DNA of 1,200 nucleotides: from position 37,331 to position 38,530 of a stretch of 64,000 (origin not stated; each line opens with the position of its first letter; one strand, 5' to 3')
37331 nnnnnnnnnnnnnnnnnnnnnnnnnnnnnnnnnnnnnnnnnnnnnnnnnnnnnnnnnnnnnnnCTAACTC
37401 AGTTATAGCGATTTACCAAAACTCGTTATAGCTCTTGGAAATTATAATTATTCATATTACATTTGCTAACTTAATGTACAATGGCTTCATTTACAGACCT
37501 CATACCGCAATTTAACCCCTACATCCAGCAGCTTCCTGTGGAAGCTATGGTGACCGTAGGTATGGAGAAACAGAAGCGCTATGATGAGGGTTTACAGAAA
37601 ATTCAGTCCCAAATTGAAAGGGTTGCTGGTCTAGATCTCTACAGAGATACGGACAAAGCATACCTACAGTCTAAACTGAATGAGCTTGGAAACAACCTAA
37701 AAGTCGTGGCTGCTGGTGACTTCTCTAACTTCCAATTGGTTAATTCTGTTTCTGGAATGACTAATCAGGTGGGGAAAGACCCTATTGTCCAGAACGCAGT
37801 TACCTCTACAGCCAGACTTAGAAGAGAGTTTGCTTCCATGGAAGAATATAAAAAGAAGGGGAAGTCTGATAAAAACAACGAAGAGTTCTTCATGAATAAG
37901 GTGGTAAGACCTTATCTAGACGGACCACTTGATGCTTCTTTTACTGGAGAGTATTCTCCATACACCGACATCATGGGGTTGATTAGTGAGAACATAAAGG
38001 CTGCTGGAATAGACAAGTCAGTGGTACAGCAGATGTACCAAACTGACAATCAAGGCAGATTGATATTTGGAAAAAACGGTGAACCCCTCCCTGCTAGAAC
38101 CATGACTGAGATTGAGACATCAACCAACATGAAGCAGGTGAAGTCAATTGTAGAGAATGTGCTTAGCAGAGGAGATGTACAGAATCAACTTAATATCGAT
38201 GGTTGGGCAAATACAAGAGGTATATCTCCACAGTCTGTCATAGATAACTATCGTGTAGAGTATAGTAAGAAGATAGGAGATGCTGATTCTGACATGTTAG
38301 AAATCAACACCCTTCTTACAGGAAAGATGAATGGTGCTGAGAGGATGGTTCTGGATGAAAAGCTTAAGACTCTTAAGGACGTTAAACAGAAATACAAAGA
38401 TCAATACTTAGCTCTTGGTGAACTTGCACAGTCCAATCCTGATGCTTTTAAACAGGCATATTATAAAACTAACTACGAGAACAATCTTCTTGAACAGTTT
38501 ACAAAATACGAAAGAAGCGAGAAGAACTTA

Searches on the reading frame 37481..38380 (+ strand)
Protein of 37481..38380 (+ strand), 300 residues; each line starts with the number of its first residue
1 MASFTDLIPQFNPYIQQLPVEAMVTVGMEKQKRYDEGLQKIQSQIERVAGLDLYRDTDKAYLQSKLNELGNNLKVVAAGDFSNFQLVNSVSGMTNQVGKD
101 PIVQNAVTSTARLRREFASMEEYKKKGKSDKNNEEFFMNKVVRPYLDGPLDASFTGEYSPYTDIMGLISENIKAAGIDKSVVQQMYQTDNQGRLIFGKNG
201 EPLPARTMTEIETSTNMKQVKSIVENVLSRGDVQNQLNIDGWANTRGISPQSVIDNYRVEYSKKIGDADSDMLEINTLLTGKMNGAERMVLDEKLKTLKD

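Call 75: find_related_loci(query=window:37481-38380:+, collection=viral_contigs, flank=1500)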
Query window:37481-38380:+ (300 aa) in viral_contigs; peptide patterns used: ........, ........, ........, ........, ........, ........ (x = any residue, [..] = any of these).
34 stretches matched a pattern; 31 encode a relative of the query (tblastn E <= 1e-3); 31 distinct loci.
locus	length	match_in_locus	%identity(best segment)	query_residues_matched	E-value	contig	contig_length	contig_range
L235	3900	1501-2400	88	1-300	0e+0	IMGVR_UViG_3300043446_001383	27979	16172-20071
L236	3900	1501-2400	87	1-300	0e+0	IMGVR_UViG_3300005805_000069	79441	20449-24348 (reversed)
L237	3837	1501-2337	47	1-264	3e-71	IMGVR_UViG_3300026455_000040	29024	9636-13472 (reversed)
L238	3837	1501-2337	47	1-264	3e-71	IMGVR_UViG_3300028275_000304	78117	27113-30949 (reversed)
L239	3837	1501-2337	47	1-264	3e-71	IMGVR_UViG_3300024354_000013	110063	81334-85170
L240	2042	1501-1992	68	1-164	2e-71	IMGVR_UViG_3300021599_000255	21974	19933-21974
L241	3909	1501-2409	46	1-281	6e-71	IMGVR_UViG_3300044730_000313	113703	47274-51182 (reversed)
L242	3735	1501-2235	51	1-254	3e-70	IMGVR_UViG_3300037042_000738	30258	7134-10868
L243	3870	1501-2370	44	1-298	2e-70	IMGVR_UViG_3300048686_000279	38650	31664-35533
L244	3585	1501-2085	59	1-195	1e-69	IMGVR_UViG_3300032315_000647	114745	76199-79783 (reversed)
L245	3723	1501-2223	52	1-241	5e-70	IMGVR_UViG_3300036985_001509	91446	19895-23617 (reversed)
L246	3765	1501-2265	49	1-248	9e-69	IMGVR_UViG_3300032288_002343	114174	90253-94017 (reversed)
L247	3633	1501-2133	56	1-211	1e-68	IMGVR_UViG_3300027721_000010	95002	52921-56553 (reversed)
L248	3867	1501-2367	43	1-298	5e-67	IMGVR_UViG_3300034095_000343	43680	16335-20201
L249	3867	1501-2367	42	1-298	1e-66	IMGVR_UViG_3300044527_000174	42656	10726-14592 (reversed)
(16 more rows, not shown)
